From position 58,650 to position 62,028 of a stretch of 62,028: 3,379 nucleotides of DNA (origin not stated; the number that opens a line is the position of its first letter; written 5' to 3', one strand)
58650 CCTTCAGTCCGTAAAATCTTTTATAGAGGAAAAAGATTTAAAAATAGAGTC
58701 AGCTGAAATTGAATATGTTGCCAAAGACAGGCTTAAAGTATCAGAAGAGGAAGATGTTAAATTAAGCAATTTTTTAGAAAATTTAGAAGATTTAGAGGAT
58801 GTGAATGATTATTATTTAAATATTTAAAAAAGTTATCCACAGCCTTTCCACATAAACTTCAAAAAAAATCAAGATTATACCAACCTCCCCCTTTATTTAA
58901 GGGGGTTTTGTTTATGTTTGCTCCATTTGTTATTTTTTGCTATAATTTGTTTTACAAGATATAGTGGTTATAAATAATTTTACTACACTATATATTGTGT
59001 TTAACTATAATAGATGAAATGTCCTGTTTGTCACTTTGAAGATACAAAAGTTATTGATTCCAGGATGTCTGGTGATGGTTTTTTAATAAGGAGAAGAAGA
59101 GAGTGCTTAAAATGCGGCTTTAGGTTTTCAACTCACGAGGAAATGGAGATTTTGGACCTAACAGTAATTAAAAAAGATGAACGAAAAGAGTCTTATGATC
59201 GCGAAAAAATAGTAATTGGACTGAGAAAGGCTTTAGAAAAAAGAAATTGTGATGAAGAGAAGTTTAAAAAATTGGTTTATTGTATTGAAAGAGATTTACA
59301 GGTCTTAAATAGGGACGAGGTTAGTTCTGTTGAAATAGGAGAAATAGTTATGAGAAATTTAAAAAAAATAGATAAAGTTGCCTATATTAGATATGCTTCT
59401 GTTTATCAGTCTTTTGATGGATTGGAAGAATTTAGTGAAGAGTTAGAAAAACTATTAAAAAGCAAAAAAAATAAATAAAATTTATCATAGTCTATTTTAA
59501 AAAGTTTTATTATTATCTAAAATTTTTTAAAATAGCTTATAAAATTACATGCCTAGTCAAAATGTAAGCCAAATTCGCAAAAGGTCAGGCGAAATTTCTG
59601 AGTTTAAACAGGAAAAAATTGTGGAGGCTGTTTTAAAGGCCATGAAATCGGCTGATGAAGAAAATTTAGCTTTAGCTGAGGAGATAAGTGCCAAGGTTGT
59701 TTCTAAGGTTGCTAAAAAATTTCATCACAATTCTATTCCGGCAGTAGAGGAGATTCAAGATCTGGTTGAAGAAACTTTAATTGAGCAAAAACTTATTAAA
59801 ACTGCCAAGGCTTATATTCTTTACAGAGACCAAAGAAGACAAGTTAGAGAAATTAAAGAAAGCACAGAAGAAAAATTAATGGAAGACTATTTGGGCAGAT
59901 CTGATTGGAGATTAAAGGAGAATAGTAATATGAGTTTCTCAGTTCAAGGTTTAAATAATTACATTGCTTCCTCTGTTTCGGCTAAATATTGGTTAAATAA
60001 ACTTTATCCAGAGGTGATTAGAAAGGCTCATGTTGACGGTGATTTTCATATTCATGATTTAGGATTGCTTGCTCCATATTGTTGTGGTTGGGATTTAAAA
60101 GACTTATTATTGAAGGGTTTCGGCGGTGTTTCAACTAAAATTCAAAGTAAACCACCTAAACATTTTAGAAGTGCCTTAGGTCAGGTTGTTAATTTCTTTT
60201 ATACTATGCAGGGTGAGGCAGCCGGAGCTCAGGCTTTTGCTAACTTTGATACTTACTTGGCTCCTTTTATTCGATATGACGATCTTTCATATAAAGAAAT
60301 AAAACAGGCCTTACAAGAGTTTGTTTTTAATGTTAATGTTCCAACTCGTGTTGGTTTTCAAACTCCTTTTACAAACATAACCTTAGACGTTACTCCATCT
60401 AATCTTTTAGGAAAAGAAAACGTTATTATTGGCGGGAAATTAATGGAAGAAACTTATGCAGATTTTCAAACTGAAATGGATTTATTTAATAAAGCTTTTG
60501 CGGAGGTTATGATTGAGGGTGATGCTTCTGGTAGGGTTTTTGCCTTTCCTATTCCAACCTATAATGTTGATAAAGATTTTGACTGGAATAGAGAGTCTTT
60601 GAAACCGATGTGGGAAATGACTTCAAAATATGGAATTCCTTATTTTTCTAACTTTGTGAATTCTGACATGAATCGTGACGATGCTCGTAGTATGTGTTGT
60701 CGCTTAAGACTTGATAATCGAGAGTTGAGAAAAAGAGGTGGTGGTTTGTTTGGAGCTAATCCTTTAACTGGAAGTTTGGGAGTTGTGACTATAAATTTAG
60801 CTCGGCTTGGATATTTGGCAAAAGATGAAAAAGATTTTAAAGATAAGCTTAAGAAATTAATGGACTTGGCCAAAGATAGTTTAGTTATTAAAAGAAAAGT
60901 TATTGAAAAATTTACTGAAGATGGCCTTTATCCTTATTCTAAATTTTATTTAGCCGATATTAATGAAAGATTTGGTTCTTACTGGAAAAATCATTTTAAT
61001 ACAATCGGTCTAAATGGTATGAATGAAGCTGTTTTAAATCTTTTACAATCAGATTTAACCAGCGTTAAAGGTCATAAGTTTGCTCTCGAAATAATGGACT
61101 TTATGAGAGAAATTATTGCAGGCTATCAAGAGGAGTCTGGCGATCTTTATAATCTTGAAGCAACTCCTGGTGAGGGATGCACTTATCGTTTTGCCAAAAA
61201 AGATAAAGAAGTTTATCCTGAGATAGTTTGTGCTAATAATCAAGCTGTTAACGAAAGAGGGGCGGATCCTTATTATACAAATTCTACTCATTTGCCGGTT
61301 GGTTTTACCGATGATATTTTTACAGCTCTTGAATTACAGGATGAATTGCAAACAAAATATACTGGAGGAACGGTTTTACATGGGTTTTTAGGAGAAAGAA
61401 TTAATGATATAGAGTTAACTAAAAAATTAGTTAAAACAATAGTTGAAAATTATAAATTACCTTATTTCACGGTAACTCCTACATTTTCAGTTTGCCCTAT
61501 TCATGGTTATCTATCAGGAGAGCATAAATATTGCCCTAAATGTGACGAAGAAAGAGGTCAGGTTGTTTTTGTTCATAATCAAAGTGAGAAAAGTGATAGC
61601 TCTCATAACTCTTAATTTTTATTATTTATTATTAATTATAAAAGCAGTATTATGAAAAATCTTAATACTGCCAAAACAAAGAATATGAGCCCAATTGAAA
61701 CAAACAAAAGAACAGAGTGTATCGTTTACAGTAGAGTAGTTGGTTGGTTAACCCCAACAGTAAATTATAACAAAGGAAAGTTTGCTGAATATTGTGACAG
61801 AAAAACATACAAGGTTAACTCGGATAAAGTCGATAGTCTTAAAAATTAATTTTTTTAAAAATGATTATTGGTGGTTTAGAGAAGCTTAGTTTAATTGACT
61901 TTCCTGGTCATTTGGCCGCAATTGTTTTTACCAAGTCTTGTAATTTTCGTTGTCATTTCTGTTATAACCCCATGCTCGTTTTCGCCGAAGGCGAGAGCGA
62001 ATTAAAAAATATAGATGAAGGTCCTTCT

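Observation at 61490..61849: Class III ribonucleotide reductase split by a single in-frame TAA between the catalytic body and the glycyl-radical domain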

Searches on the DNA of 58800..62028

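Call 4: search_rna_families(source=window, start=58800, end=62028, threshold=evalue, max_evalue=10)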
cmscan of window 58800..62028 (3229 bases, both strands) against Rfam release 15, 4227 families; matches with E-value up to 10: 5.
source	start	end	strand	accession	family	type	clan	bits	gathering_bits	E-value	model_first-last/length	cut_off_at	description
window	60814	60874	+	RF00343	snoZ122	Gene; snRNA; snoRNA; CD-box;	-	23.2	38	4.1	1-89/89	no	Small nucleolar RNA Z122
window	58852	58936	+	RF00616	LhrC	Gene; sRNA;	CL00114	21.6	110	4.7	1-111/111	no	Listeria LhrC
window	59651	59691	+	RF01122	sR39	Gene; snRNA; snoRNA; CD-box;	-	17.8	50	0.25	1-56/56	no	Small nucleolar RNA sR39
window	59972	60073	+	RF00026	U6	Gene; snRNA; splicing;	CL00009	15.4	44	2.3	1-105/105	no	U6 spliceosomal RNA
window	60047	60121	-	RF02211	ZFAT-AS1_1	Gene; lncRNA;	-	14.6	80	9.7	1-79/79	no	ZFAT antisense RNA 1 conserved region 1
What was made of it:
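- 61616..61684 (+): Non-coding spacer up to the conserved start. It contains the non-conserved ATG at 61652. No Rfam family matches the region (call 4).
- On Self-splicing intron or intein interrupting nrdD: No Rfam hit in the region at E <= 10 (call 4).
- No Rfam family, group I or II introns included, matches the region even at E up to 10 (call 4).
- Tried and rejected: A scan of 58800-62028 at E <= 10 found nothing at the junction (call 4), so the intron idea was dropped.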

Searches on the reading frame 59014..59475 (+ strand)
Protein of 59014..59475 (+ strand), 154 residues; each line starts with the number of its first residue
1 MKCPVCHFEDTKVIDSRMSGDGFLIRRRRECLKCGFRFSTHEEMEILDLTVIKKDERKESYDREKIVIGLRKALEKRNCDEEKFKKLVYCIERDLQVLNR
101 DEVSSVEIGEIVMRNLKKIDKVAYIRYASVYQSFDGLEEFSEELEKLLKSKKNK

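Call 8: search_protein_families(library=pfam, proteins=[window:59014-59475:+], max_evalue=0.01)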
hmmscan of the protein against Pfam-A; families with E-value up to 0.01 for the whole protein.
window:59014-59475:+ (154 aa): 2 families
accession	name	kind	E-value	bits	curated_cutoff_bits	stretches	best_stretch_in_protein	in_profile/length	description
PF22811.2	Zn_ribbon_NrdR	-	3.5e-19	68.9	27.2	1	1-42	1-42/42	Transcriptional repressor NrdR-like, N-terminal domain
PF03477.21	ATP-cone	-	7.4e-18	65.3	25.8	1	50-134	2-85/88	ATP cone domain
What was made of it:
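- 59014..59478 (+): nrdR, the transcriptional repressor of nrd genes (154 aa). Pfam Zn_ribbon_NrdR 3.5e-19 and ATP-cone 7.4e-18 (call 8).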

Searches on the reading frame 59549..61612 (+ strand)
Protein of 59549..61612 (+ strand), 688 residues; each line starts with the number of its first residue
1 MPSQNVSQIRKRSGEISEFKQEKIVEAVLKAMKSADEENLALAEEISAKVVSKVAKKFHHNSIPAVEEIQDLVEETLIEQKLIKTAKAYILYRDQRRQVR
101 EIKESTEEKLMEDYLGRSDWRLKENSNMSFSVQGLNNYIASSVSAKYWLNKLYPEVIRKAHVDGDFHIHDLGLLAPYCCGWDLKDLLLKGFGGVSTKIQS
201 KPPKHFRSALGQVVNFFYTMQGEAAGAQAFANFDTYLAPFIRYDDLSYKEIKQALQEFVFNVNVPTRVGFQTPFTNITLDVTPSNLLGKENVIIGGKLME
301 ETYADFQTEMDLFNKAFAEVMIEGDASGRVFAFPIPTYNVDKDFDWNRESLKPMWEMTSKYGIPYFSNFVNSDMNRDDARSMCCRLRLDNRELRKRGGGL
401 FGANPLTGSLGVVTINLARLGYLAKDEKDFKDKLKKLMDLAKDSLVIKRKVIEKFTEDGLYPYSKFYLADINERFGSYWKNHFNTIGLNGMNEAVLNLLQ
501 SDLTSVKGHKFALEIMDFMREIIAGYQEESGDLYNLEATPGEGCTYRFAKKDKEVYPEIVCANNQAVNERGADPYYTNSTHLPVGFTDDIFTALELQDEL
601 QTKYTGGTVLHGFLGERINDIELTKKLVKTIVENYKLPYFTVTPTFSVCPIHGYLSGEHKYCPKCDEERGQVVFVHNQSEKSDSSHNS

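Call 8: search_protein_families(library=pfam, proteins=[window:59549-61612:+], max_evalue=0.01)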
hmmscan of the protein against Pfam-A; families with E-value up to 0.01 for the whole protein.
window:59549-61612:+ (688 aa): 2 families
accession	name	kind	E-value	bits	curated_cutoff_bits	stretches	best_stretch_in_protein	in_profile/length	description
PF13597.11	NRDD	-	8.2e-185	616.1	26.2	1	124-669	1-531/562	Anaerobic ribonucleoside-triphosphate reductase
PF03477.21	ATP-cone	-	4.5e-20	72.4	25.8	1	8-97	2-87/88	ATP cone domain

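Call 9: search_protein_families(library=ncbifam, proteins=[window:59549-61612:+], max_evalue=0.01)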
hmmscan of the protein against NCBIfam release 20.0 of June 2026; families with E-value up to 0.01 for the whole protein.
window:59549-61612:+ (688 aa): 13 families
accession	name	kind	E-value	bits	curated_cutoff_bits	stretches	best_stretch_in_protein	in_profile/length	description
NF006126.0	PRK08270.1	equivalog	0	1042.3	548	1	7-670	3-652/684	ribonucleoside triphosphate reductase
TIGR02487.1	NrdD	equivalog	1.1e-153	512.8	326.35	1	123-669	1-550/581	anaerobic ribonucleoside-triphosphate reductase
NF006358.0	PRK08579.1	equivalog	2.9e-104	349.5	585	2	102-395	4-295/624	anaerobic ribonucleoside triphosphate reductase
NF005497.0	PRK07111.1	equivalog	1.8e-65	221.7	764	2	7-242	3-234/746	anaerobic ribonucleoside triphosphate reductase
NF006732.0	PRK09263.1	equivalog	3.3e-57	194.4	657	2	8-243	4-238/712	anaerobic ribonucleoside-triphosphate reductase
NF006127.0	PRK08271.1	equivalog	4.7e-56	190.5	545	1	138-669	85-595/631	anaerobic ribonucleoside-triphosphate reductase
TIGR02827.1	RNR_anaer_Bdell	equivalog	5.8e-41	140.7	568.3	1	160-668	79-565/596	anaerobic ribonucleoside-triphosphate reductase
NF011292.0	PRK14704.1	equivalog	1.8e-26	92.9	736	1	121-669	26-582/618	anaerobic ribonucleoside triphosphate reductase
NF005010.0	PRK06406.1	subfamily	2.9e-19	68.8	1125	1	4-105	2-104/771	vitamin B12-dependent ribonucleotide reductase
NF009028.0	PRK12364.1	equivalog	1.1e-15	56.7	1377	1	8-113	2-108/842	ribonucleoside-diphosphate reductase subunit alpha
NF006207.0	PRK08332.1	equivalog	3.1e-12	44.6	2400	1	6-108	3-104/1684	vitamin B12-dependent ribonucleotide reductase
NF005544.0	PRK07207.1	equivalog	3.9e-12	44.8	965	1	7-113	34-147/965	ribonucleoside-diphosphate reductase subunit alpha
NF009029.0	PRK12365.1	equivalog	3.8e-09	35.1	1350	1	6-107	117-225/1046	ribonucleoside-diphosphate reductase subunit alpha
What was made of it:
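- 59549..61615 (+): nrdD body (688 aa): ATP-cone, catalytic barrel and zinc ribbon, with no glycyl-radical loop. The stop is TAA 61613-61615. Pfam NRDD covers 1-531 of 562, and ATP-cone covers residues 8-97 (calls 8, 9).
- On Class III RNR catalytic subunit NrdD (PF13597 / NF006126): Pfam NRDD E = 8e-185 (calls 8, 9).
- The body keeps all catalytic motifs and scores nearly double the equivalog cutoff (call 9).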

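Call 14: find_homologous_proteins(query=window:59549-61612:+, max_evalue=1e-50)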
Query window:59549-61612:+ (688 aa): 8000 proteins with E <= 1e-50 among 8000 candidates; the best 120 are listed.
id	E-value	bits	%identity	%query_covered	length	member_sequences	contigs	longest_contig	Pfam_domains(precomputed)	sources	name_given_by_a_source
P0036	0.0e+0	1483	91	100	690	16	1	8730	PF03477.22,PF13597.12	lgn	-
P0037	0.0e+0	1409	86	100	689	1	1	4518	PF03477.22,PF13597.12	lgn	-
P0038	0.0e+0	1377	85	99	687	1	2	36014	PF03477.22,PF13597.12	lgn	-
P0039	0.0e+0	1359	86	97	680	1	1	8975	PF03477.22,PF13597.12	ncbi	-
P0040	0.0e+0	1357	85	97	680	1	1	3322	PF03477.22,PF13597.12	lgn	-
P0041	0.0e+0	1343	84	98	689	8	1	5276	PF03477.22,PF13597.12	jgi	jgi:ribonucleoside-triphosphate reductase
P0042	0.0e+0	1342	82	99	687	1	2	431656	PF03477.22,PF13597.12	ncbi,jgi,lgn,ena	-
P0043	0.0e+0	1338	84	97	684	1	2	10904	PF03477.22,PF13597.12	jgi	jgi:ribonucleoside-triphosphate reductase (formate)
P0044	0.0e+0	1337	81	100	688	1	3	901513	PF03477.22,PF13597.12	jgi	jgi:ribonucleoside-triphosphate reductase (formate)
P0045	0.0e+0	1337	83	99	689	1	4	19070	PF03477.22,PF13597.12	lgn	-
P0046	0.0e+0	1336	81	99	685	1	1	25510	PF03477.22,PF13597.12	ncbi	-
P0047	0.0e+0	1334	82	98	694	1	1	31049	PF03477.22,PF13597.12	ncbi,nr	ncbi:MAG: ribonucleoside triphosphate reductase [Patescibacteria group bacterium]|nr:ribonucleoside 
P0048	0.0e+0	1334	82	98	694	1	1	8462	PF03477.22,PF13597.12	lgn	-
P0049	0.0e+0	1333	82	100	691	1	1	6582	PF03477.22,PF13597.12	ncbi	-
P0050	0.0e+0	1330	83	100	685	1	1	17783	PF03477.22,PF13597.12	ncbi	-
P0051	0.0e+0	1326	81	100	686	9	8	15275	PF03477.22,PF13597.12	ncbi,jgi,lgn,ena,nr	ncbi:MAG TPA: ribonucleoside triphosphate reductase [Patescibacteria group bacterium]|nr:ribonucleos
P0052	0.0e+0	1304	81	98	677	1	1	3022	PF03477.22,PF13597.12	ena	-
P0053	0.0e+0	1302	81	98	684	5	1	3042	PF03477.22,PF13597.12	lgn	-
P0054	0.0e+0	1301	81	98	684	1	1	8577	PF03477.22,PF13597.12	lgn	-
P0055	0.0e+0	1300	81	98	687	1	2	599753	PF03477.22,PF13597.12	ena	-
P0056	0.0e+0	1300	80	99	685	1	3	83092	PF03477.22,PF13597.12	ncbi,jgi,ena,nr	ncbi:MAG TPA: ribonucleoside triphosphate reductase [bacterium]|nr:ribonucleoside triphosphate reduc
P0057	0.0e+0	1300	81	98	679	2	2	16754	PF03477.22,PF13597.12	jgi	jgi:ribonucleoside-triphosphate reductase (formate)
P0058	0.0e+0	1299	80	100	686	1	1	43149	PF03477.22,PF13597.12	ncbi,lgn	-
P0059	0.0e+0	1297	80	99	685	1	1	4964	PF03477.22,PF13597.12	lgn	-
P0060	0.0e+0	1294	80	100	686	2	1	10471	PF03477.22,PF13597.12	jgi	-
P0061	0.0e+0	1293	80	99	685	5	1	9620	PF03477.22,PF13597.12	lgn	-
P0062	0.0e+0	1288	78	99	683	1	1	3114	PF03477.22,PF13597.12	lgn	-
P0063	0.0e+0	1281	78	100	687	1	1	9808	PF03477.22,PF13597.12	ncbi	-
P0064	0.0e+0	1278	-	-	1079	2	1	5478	PF03477.22,PF14528.12,PF14890.12,PF13597.12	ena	-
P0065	0.0e+0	1276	78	100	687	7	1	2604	PF03477.22,PF13597.12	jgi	-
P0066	0.0e+0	1269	-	-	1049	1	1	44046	PF03477.22,PF13597.12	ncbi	-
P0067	0.0e+0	1242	77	97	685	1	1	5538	PF03477.22,PF13597.12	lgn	-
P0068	0.0e+0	1241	77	97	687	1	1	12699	PF03477.22,PF13597.12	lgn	-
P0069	0.0e+0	1240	77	97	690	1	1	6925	PF03477.22,PF13597.12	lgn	-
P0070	0.0e+0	1240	77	97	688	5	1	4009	PF03477.22,PF13597.12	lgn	-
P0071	0.0e+0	1240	77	97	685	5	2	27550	PF03477.22,PF13597.12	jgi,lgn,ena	-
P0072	0.0e+0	1240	77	97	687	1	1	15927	PF03477.22,PF13597.12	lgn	-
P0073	0.0e+0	1239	77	97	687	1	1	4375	PF03477.22,PF13597.12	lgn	-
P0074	0.0e+0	1239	77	97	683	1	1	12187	PF03477.22,PF13597.12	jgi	-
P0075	0.0e+0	1239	77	97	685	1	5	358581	PF03477.22,PF13597.12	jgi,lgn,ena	-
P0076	0.0e+0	1238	77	97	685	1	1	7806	PF03477.22,PF13597.12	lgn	-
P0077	0.0e+0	1238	77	97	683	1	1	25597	PF03477.22,PF13597.12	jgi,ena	-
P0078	0.0e+0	1238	76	99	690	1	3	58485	PF03477.22,PF13597.12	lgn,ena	-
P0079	0.0e+0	1238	76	99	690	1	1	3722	PF03477.22,PF13597.12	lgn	-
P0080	0.0e+0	1237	76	99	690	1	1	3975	PF03477.22,PF13597.12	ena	-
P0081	0.0e+0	1237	77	97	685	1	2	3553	PF03477.22,PF13597.12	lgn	-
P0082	0.0e+0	1237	77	97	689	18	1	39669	PF03477.22,PF13597.12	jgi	-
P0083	0.0e+0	1236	76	100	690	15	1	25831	PF03477.22,PF13597.12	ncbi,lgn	ncbi:MAG: ribonucleoside triphosphate reductase [Patescibacteria group bacterium]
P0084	0.0e+0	1236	77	97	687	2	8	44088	PF03477.22,PF13597.12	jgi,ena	-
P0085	0.0e+0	1235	77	98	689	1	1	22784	PF03477.22,PF13597.12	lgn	-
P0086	0.0e+0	1235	77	97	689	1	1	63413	PF03477.22,PF13597.12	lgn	-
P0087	0.0e+0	1235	77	97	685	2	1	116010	PF03477.22,PF13597.12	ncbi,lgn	ncbi:MAG: ribonucleoside triphosphate reductase [Candidatus Falkowbacteria bacterium]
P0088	0.0e+0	1235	77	97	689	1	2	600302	PF03477.22,PF13597.12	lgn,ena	-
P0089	0.0e+0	1235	77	97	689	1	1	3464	PF03477.22,PF13597.12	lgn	-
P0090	0.0e+0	1235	76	99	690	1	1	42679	PF03477.22,PF13597.12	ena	-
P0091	0.0e+0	1235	76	100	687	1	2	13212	PF03477.22,PF13597.12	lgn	-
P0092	0.0e+0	1235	77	97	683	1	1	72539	PF03477.22,PF13597.12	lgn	-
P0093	0.0e+0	1234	76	99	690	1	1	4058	PF03477.22,PF13597.12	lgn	-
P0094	0.0e+0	1234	76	100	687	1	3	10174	PF03477.22,PF13597.12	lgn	-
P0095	0.0e+0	1233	77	97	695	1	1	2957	PF03477.22,PF13597.12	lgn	-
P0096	0.0e+0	1232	76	97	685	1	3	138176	PF03477.22,PF13597.12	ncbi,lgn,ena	-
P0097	0.0e+0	1232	76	97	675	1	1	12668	PF03477.22,PF13597.12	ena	-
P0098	0.0e+0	1232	76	97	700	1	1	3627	PF03477.22,PF13597.12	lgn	-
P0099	0.0e+0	1231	75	100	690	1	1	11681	PF03477.22,PF13597.12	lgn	-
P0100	0.0e+0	1231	75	100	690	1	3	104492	PF03477.22,PF13597.12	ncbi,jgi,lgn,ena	jgi:ribonucleoside-triphosphate reductase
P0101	0.0e+0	1231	76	97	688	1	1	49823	PF03477.22,PF13597.12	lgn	-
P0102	0.0e+0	1231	77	97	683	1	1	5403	PF03477.22,PF13597.12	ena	-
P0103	0.0e+0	1231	76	97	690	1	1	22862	PF03477.22,PF13597.12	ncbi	-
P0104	0.0e+0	1230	75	97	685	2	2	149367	PF03477.22,PF13597.12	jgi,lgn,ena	-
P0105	0.0e+0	1229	83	90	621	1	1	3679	PF03477.22,PF13597.12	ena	-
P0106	0.0e+0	1228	77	97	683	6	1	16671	PF03477.22,PF13597.12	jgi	-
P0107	0.0e+0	1228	76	97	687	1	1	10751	PF03477.22,PF13597.12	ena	-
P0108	0.0e+0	1227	75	100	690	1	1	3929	PF03477.22,PF13597.12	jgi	jgi:ribonucleoside-triphosphate reductase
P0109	0.0e+0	1226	76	97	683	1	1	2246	PF03477.22,PF13597.12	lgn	-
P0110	0.0e+0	1226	76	97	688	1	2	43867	PF03477.22,PF13597.12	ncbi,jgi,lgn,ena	-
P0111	0.0e+0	1226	75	99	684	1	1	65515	PF03477.22,PF13597.12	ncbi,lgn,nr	ncbi:MAG: ribonucleoside triphosphate reductase [bacterium]|nr:ribonucleoside triphosphate reductase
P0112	0.0e+0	1225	76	97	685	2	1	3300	PF03477.22,PF13597.12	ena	-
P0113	0.0e+0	1225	76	97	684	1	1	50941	PF03477.22,PF13597.12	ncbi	-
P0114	0.0e+0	1224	76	97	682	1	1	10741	PF03477.22,PF13597.12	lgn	-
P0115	0.0e+0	1224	76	97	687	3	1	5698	PF03477.22,PF13597.12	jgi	-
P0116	0.0e+0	1223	76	97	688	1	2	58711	PF03477.22,PF13597.12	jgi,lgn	-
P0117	0.0e+0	1223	77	97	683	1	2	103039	PF03477.22,PF13597.12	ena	-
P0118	0.0e+0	1222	76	97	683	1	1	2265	PF03477.22,PF13597.12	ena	-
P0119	0.0e+0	1221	76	97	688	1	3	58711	PF03477.22,PF13597.12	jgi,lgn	-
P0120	0.0e+0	1221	76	97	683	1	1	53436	PF03477.22,PF13597.12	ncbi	-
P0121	0.0e+0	1221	76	97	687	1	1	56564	PF03477.22,PF13597.12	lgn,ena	-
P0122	0.0e+0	1221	75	98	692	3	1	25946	PF03477.22,PF13597.12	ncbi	-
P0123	0.0e+0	1220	76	97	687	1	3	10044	PF03477.22,PF13597.12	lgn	-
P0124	0.0e+0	1220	76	97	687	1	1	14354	PF03477.22,PF13597.12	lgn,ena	-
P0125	0.0e+0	1220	76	97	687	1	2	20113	PF03477.22,PF13597.12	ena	-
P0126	0.0e+0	1219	75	97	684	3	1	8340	PF03477.22,PF13597.12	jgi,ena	-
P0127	0.0e+0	1219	76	97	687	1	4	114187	PF03477.22,PF13597.12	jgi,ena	-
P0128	0.0e+0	1219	76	97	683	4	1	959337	PF03477.22,PF13597.12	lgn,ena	-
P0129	0.0e+0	1219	76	97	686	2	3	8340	PF03477.22,PF13597.12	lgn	-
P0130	0.0e+0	1219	76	98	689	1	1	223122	PF03477.22,PF13597.12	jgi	jgi:ribonucleoside-triphosphate reductase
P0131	0.0e+0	1219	76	97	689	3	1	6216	PF03477.22,PF13597.12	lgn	-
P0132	0.0e+0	1219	76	97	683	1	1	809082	PF03477.22,PF13597.12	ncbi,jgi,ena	ncbi:MAG: ribonucleoside triphosphate reductase [Patescibacteria group bacterium]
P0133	0.0e+0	1219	76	97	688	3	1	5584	PF03477.22,PF13597.12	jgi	-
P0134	0.0e+0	1219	76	97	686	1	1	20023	PF03477.22,PF13597.12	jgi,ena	-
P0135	0.0e+0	1219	76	97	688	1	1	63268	PF03477.22,PF13597.12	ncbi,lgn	-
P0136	0.0e+0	1218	77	97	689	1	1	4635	PF03477.22,PF13597.12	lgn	-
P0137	0.0e+0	1218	76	97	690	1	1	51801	PF03477.22,PF13597.12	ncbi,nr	ncbi:MAG: ribonucleoside triphosphate reductase [Candidatus Falkowbacteria bacterium]|nr:ribonucleos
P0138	0.0e+0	1218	77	97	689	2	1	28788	PF03477.22,PF13597.12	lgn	-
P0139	0.0e+0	1218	76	98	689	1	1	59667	PF03477.22,PF13597.12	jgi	jgi:ribonucleoside-triphosphate reductase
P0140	0.0e+0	1216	75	99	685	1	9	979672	PF03477.22,PF13597.12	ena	-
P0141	0.0e+0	1216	76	97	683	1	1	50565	PF03477.22,PF13597.12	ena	-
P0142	0.0e+0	1216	76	97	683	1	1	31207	PF03477.22,PF13597.12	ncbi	-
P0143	0.0e+0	1215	75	97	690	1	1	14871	PF03477.22,PF13597.12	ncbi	-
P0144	0.0e+0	1215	75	97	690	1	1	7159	PF03477.22,PF13597.12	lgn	-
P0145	0.0e+0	1215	75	98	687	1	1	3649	PF03477.22,PF13597.12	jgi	-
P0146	0.0e+0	1215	75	97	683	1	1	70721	PF03477.22,PF13597.12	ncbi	-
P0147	0.0e+0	1215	75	97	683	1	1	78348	PF03477.22,PF13597.12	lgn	-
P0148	0.0e+0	1214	76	97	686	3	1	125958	PF03477.22,PF13597.12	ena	-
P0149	0.0e+0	1214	75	97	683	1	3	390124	PF03477.22,PF13597.12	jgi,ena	-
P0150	0.0e+0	1214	75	97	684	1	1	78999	PF03477.22,PF13597.12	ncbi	-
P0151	0.0e+0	1214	75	97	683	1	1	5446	PF03477.22,PF13597.12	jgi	-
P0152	0.0e+0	1214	75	97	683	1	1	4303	PF03477.22,PF13597.12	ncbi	-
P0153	0.0e+0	1213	74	99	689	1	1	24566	PF03477.22,PF13597.12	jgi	-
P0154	0.0e+0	1213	75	97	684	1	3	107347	PF03477.22,PF13597.12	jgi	jgi:ribonucleoside-triphosphate reductase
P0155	0.0e+0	1213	76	97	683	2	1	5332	PF03477.22,PF13597.12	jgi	-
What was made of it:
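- Inteins do occur in some homologous bodies: P0064 has intein Pfam domains (call 14).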
